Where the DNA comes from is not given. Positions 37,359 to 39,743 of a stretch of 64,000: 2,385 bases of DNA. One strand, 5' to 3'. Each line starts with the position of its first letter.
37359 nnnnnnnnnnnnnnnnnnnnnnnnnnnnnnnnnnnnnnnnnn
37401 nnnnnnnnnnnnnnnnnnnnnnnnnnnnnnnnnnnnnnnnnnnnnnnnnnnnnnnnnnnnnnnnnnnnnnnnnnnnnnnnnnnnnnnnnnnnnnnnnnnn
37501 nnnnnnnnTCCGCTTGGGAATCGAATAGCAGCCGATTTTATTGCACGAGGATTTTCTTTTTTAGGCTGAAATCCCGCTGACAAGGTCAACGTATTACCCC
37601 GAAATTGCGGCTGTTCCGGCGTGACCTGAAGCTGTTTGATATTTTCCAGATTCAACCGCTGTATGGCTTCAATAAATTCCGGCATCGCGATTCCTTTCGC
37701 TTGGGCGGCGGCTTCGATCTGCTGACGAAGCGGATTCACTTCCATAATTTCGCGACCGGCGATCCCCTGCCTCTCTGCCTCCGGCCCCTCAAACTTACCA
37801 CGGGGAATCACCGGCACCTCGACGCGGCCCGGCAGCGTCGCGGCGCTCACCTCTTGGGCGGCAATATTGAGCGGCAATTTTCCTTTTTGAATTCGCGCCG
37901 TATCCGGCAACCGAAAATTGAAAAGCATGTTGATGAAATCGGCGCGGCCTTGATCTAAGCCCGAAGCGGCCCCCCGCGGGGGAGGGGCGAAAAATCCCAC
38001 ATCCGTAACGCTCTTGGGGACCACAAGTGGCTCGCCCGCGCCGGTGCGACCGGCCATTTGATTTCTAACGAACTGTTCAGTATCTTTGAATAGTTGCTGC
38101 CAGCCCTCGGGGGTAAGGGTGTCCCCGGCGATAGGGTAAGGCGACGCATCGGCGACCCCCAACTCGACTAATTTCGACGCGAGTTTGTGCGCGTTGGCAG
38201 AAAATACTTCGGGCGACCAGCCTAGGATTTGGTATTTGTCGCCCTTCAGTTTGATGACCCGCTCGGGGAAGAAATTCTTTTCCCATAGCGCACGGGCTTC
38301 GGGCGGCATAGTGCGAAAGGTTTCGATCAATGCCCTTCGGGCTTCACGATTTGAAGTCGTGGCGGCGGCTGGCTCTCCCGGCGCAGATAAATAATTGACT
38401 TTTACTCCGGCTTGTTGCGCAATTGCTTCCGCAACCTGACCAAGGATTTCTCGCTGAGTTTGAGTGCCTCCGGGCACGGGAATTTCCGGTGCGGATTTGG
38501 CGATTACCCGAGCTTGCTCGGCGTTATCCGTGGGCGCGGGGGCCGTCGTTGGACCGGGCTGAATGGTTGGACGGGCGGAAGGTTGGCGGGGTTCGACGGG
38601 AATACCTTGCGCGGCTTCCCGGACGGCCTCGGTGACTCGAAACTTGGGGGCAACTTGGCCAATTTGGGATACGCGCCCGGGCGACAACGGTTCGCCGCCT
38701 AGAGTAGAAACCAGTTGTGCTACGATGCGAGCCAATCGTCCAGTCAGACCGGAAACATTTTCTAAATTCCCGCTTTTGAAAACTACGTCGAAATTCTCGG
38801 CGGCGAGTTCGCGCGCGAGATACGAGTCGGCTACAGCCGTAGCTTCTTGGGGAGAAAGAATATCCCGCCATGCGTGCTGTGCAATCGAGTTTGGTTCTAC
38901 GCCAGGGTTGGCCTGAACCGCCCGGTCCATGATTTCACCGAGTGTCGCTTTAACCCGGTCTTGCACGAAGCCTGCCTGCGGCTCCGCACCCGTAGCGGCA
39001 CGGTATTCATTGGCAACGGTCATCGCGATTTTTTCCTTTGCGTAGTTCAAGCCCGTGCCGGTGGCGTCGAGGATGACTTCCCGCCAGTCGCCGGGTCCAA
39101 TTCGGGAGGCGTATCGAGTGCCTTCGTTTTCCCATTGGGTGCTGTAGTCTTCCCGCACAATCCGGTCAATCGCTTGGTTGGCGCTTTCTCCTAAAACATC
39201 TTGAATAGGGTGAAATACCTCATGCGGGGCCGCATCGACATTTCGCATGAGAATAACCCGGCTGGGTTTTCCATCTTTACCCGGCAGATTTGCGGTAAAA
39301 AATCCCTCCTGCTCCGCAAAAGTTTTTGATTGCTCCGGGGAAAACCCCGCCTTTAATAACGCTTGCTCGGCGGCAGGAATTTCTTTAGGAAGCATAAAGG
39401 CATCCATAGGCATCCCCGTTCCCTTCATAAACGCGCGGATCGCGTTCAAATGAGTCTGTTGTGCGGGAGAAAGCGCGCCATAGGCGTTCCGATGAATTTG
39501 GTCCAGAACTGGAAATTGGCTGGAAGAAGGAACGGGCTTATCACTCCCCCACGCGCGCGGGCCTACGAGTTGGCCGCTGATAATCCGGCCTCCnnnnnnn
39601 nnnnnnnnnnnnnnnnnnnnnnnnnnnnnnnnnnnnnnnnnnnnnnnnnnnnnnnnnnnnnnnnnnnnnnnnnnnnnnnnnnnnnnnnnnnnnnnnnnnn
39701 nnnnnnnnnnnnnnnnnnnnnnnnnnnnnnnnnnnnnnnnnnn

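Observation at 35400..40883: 1827-aa virion giant protein with modules separated by recurrent [FL]QP[PKS] linkers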

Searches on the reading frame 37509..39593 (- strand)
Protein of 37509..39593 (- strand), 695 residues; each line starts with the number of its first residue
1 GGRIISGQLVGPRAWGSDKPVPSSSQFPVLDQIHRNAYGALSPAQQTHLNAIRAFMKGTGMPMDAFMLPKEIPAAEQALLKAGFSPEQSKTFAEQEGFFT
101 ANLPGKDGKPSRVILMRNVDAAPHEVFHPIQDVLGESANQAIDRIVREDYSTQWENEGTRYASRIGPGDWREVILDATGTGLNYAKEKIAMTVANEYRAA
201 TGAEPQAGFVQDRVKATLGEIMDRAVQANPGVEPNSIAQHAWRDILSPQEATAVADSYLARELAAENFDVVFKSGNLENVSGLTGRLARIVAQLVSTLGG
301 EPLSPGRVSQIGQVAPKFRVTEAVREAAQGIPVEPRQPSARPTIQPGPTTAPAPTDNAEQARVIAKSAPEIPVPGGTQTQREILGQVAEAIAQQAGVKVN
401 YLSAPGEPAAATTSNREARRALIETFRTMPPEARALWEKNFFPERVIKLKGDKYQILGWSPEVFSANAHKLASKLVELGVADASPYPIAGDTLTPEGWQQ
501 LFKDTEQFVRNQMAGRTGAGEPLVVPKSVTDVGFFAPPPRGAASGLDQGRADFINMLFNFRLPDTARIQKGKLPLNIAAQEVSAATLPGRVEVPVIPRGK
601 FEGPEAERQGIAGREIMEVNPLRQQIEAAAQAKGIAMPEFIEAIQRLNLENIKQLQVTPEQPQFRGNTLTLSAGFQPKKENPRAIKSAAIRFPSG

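Call 39: predict_structure(alignment_id=A2)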
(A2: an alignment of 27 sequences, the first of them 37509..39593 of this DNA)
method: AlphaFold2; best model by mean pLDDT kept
length: 695 residues; sequences in the alignment: 27
mean_pLDDT: 73.7   pTM: 0.47
mean pLDDT of the five models: 73.7, 72.7, 67.4, 64.3, 61.3
residues with pLDDT >= 90: 100; 70-90: 389; 50-70: 95; < 50: 111
segments of 3 or more residues with pLDDT < 50: 1-17, 274-302, 328-354, 405-414, 674-695
pLDDT, mean of each block of 10 residues (from residue 1): 26 42 85 85 68 64 82 86 86 76 81 78 58 65 79 89 86 89 88 90 85 90 91 86 92 91 72 44 35 33 52 63 50 38 37 60 89 81 89 81 50 55 75 73 87 86 88 93 93 91 88 83 83 76 83 87 72 81 79 80 86 85 88 87 84 76 53 44 31 33
secondary structure, 60 per line:
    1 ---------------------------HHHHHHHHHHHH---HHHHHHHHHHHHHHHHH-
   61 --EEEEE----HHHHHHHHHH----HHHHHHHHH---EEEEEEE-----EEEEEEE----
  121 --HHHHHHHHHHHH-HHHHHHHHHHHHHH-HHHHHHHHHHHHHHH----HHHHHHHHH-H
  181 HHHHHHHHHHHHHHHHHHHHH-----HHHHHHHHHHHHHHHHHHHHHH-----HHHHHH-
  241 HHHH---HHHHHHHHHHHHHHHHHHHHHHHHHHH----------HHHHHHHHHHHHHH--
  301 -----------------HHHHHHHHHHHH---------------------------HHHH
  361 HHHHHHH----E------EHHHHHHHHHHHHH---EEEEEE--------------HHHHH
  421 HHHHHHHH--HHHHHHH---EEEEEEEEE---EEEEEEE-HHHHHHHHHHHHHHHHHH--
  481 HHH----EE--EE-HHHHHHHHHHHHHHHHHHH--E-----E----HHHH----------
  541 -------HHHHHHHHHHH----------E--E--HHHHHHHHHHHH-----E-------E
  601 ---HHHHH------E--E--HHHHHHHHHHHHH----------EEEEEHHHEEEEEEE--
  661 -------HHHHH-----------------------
elements in order (helices of 4 or more, strands of 3 or more residues): H28-39 H43-59 E63-67 H72-81 H86-94 E98-104 E110-116 H123-134 H136-149 H151-165 H170-178 H180-201 H207-228 H234-239 H241-244 H248-274 H285-298 H318-329 H357-367 H380-392 E396-401 H416-428 H431-437 E441-449 E453-459 H461-478 H495-513 H527-530 H548-558 H575-586 H604-608 H621-633 E644-648 E652-658 H668-672

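Call 42: fold_search(model_id=the predicted structure, library=pdb)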
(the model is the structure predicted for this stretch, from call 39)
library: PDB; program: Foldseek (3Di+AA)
matches with E <= 10: 93; with E <= 0.001: 0
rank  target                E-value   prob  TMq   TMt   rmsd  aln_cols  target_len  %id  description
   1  9mn4_E                6.5e-01  0.02  0.08  0.06  26.8       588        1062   12  Structure of the human mitochondrial initially transcribing complex, IC3 (released 2025-08-06)
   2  9fnd_Y                1.3e+00  0.23  0.08  0.16  10.4       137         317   14  Transcriptional activator PafBC bound to mycobacterial RNA polymerase (released 2025-02-12)
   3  9mna_E                1.4e+00  0.03  0.08  0.06  24.9       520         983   10  Structure of the human mitochondrial promoter-initiated transcription elongation complex with TEFM, pEC9-TEFM (released 2025-08-06)
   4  3zhu_B                1.6e+00  0.02  0.08  0.07  27.5       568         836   13  Crystal structure of the SucA domain of Mycobacterium smegmatis KGD, second post-decarboxylation intermediate from 2-o (released 2013-11-13)
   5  3spa_A                1.6e+00  0.02  0.07  0.06  27.1       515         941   10  Crystal Structure of Human Mitochondrial RNA Polymerase (released 2011-09-28)
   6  9mn8_E                1.7e+00  0.02  0.08  0.06  27.3       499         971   10  Structure of the human mitochondrial transcription initiation transitional complex, TC8 (released 2025-08-06)
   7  6r29_A                1.8e+00  0.02  0.08  0.07  28.0       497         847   12  Crystal structure of the SucA domain of Mycobacterium smegmatis KGD cocrystallized with succinylphosphonate (released 2019-09-11)
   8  6tb4_D                2.4e+00  0.08  0.09  0.23  22.1       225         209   13  Structure of SAGA bound to TBP (released 2020-01-29)
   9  2oer_B                2.5e+00  0.06  0.07  0.18  16.8       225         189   16  Probable Transcriptional Regulator from Pseudomonas aeruginosa (released 2007-01-30)
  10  7pkn_N                2.5e+00  0.06  0.05  0.09  12.1        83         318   14  Structure of the human CCAN deltaCT complex (released 2022-04-27)
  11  9jqm_A                2.5e+00  0.04  0.07  0.09  17.3       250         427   10  X-ray structure of cytochrome P450 OleT from Lacicoccus alkaliphilus in complex with icosanoic acid (released 2025-08-06)
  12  6r29_B                2.5e+00  0.02  0.08  0.07  28.2       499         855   12  Crystal structure of the SucA domain of Mycobacterium smegmatis KGD cocrystallized with succinylphosphonate (released 2019-09-11)
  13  9mn5_E                2.6e+00  0.01  0.07  0.06  26.9       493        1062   11  Structure of the human mitochondrial open transcription initiation complex, IC0 (released 2025-08-06)
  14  3tzo_A                2.7e+00  0.06  0.06  0.09  16.7       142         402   18  The role of I87 of CYP158A2 in oxidative coupling reaction (released 2012-01-18)
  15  5w23_C                2.7e+00  0.04  0.04  0.06  19.6       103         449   12  Crystal Structure of RSV F in complex with 5C4 Fab (released 2017-12-06)
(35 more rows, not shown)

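Call 79: fold_search(model_id=the predicted structure, library=viral)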
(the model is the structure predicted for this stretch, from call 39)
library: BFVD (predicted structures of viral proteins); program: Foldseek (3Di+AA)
matches with E <= 10: 194; with E <= 0.001: 0
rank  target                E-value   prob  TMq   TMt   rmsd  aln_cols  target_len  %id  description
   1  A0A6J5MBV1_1          1.6e-03  0.89  0.17  0.09  22.4       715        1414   12  Uncharacterized protein [uncultured Caudovirales phage]
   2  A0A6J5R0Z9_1          2.4e-02  0.33  0.15  0.08  29.8       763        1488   11  NAT_SF domain containing protein [uncultured Caudovirales phage]
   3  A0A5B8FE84            6.7e-02  0.09  0.08  0.10  31.9       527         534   12  (no name in the UniProt tables at hand)
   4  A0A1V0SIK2            1.4e-01  0.08  0.07  0.08  36.4       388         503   15  Uncharacterized protein [Klosneuvirus KNV1]
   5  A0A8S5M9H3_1          2.5e-01  0.05  0.10  0.08  23.1       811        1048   11  Uncharacterized protein [Siphoviridae sp. ctv4j104]
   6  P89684                3.2e-01  0.08  0.07  0.06  26.7       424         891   13  Genome polyprotein 2 [Barley mild mosaic virus (strain Na1)]
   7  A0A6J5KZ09            3.4e-01  0.04  0.07  0.06  34.5       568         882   12  Uncharacterized protein [uncultured Caudovirales phage]
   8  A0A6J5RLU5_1          3.7e-01  0.06  0.09  0.07  24.4       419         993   10  Uncharacterized protein [uncultured Caudovirales phage]
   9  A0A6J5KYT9            5.0e-01  0.08  0.07  0.10  40.8       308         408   15  Uncharacterized protein [uncultured Caudovirales phage]
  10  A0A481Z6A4            5.0e-01  0.06  0.08  0.10  26.0       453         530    9  Ribonuclease III [Pithovirus LCPAC104]
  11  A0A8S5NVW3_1          5.2e-01  0.06  0.07  0.05  23.4       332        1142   10  Phage MuF C-terminal domain-containing protein [Myoviridae sp. cthRr4]
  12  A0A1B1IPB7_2          5.5e-01  0.87  0.20  0.18   9.8       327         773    7  (no name in the UniProt tables at hand)
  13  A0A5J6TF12            6.0e-01  0.12  0.09  0.17  21.4       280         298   15  Helix-turn-helix DNA binding domain protein [Mycobacterium phage MalagasyRose]
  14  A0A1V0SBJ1            6.0e-01  0.12  0.09  0.09  18.4       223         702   12  Uncharacterized protein [Catovirus CTV1]
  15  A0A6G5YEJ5            7.3e-01  0.15  0.06  0.18  20.3       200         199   12  (no name in the UniProt tables at hand)
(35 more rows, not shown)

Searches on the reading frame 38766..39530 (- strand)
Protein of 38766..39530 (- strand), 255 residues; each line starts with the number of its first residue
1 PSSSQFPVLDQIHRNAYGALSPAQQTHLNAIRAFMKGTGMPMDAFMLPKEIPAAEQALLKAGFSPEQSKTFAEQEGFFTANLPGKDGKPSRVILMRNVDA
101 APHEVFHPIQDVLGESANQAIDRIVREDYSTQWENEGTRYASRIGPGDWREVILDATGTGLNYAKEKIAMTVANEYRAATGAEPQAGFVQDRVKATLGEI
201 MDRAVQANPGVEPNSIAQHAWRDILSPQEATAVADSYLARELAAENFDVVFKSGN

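Call 61: search_protein_representatives(alignment_id=A6)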
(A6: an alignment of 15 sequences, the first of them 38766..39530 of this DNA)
Query: 15 sequences, 259 profile positions. Proteins with E-value up to 0.001 (for the whole library): 153; up to 1e-10: 126; up to 1e-30: 86. The best 150 are listed.
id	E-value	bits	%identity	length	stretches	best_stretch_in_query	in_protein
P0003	9.6e-123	425.4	-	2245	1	1-258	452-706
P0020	3.2e-118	410.6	-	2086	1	1-258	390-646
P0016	9.6e-114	395.9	-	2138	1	2-258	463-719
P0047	2.9e-112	391.1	-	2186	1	1-255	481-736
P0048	2.0e-108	378.5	-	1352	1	1-258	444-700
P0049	2.3e-108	378.3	-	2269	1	1-258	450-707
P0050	7.6e-108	376.6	-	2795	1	2-255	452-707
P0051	8.2e-108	376.5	-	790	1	1-255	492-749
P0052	2.7e-106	371.5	-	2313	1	1-258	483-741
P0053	6.3e-106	370.3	-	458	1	2-258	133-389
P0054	8.3e-106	369.9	-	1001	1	2-258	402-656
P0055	2.2e-105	368.5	-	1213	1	1-258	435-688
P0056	3.0e-105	368.1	-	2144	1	1-258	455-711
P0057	1.1e-104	366.3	-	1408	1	1-258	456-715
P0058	9.9e-104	363.1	-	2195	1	1-258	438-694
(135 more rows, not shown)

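Call 84: search_solved_structures(query=A6, max_evalue=10, show_alignments=3)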
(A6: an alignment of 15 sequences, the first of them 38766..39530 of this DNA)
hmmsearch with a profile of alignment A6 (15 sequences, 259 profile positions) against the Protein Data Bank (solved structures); distinct sequences matched with E-value up to 10: 8.
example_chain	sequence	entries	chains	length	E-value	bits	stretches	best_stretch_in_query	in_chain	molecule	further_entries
4yy2_A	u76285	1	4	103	0.26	14.3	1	153-224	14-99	dTor_3x33L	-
4yy5_A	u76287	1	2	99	0.28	14.2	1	153-225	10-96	dTor_3x33L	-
2fkb_A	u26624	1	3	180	0.28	14.2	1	125-242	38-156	Putative Nudix hydrolase yfcD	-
5hkf_A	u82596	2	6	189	0.94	12.4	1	67-141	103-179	Orotate phosphoribosyltransferase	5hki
5hkl_A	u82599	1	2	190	0.95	12.4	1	67-141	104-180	Orotate phosphoribosyltransferase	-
1tka_A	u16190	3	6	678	1.8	11.5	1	113-178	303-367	TRANSKETOLASE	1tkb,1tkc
1gpu_A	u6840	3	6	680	1.8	11.5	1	113-178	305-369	TRANSKETOLASE 1 | TRANSKETOLASE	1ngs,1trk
1ay0_A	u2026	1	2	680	1.8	11.5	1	113-178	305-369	TRANSKETOLASE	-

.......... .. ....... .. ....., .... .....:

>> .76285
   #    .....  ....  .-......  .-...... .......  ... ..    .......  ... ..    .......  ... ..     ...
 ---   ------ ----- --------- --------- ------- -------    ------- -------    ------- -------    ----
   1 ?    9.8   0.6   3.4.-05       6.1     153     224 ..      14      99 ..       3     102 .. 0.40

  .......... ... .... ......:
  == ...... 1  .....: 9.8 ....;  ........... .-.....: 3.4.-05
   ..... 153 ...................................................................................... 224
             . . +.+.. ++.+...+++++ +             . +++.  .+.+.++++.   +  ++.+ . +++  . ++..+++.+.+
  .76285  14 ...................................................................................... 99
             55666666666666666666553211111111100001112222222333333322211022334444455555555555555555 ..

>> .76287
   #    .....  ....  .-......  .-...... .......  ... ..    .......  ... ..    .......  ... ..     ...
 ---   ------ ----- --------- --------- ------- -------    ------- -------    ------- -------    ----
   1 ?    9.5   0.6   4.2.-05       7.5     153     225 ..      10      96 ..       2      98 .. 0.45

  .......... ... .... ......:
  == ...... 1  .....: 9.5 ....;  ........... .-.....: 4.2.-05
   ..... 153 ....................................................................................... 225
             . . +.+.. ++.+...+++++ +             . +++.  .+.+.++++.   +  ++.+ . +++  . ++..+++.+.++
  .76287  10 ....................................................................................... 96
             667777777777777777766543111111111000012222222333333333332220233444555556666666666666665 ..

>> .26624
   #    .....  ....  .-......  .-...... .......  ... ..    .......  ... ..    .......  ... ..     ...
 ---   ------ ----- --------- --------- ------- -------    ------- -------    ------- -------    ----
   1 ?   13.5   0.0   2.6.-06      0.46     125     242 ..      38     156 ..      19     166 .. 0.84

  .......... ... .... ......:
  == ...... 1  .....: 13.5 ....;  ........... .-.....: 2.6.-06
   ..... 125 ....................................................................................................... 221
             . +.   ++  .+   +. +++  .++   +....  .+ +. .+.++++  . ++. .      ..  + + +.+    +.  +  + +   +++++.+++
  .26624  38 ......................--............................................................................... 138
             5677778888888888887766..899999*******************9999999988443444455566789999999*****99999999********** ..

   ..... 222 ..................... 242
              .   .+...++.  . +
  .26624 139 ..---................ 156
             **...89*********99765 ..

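Call 85: search_protein_families(library=pfam, alignment_id=A6, max_evalue=10)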
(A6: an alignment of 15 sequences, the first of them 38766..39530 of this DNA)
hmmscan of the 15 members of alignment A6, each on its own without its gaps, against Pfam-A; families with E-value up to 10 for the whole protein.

A. member 1, window:38766-39530:- (255 aa): 1 family
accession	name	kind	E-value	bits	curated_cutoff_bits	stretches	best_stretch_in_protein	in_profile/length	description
PF04282.18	DUF438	-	0.18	12.2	25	1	48-67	30-49/67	Family of unknown function (DUF438)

B. families by the number of members that match (of 15 scanned): 10 families
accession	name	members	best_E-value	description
PF23882.1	DUF7235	2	0.00013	Family of unknown function (DUF7235)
PF25317.1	SAM_SMF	1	0.016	SMF/DprA SAM domain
PF18993.5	Rv0078B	1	0.044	Rv0078B-related antitoxin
PF23186.1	DUF7059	1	0.069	Domain of unknown function (DUF7059)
PF14833.11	NAD_binding_11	1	0.078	NAD-binding of NADP-dependent 3-hydroxyisobutyrate dehydrogenase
PF13286.11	HD_assoc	1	0.11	Phosphohydrolase-associated domain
PF04282.18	DUF438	1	0.18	Family of unknown function (DUF438)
PF09154.16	Alpha-amy_C_pro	1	0.2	Alpha-amylase C-terminal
PF21631.3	A9CJY8-like_N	1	0.27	A9CJY8-like, N-terminal domain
PF02203.21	TarH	1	0.69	Tar ligand binding domain homologue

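Call 93: find_related_loci(query=A6, collection=genome_contigs, flank=2000)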
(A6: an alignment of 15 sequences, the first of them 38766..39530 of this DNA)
Query A6 (255 aa) in genome_contigs; peptide patterns used: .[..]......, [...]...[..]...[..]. (x = any residue, [..] = any of these).
124 stretches matched a pattern, but none encodes a relative of the query by tblastn (E <= 1e-3).

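Call 99: search_protein_families(library=pfam, alignment_id=A9, max_evalue=0.00001)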
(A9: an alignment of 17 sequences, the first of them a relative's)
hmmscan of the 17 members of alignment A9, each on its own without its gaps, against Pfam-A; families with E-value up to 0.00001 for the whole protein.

A. member 1, P0050 (2795 aa): 2 families
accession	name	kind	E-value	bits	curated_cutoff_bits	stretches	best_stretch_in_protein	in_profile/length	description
PF04055.27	Radical_SAM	-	6.9e-11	43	29.5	1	1494-1653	3-166/166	Radical SAM superfamily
PF23802.1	DUF7178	-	1.3e-09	38.7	27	0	2648-2732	114-189/193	Family of unknown function (DUF7178)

B. families by the number of members that match (of 17 scanned): 9 families
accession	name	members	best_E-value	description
PF23802.1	DUF7178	17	8.9e-21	Family of unknown function (DUF7178)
PF04055.27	Radical_SAM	7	3e-18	Radical SAM superfamily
PF11697.13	DUF3293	3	3.3e-08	Protein of unknown function (DUF3293)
PF00300.27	His_Phos_1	2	1.1e-32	Histidine phosphatase superfamily (branch 1)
PF03059.22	NAS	2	1.3e-13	Nicotianamine synthase protein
PF00583.31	Acetyltransf_1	2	1.8e-09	Acetyltransferase (GNAT) family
PF01816.23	LRV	1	1.5e-09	Leucine rich repeat variant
PF13508.13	Acetyltransf_7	1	6.1e-08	Acetyltransferase (GNAT) domain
PF14542.12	Acetyltransf_CG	1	1.5e-06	GCN5-related N-acetyl-transferase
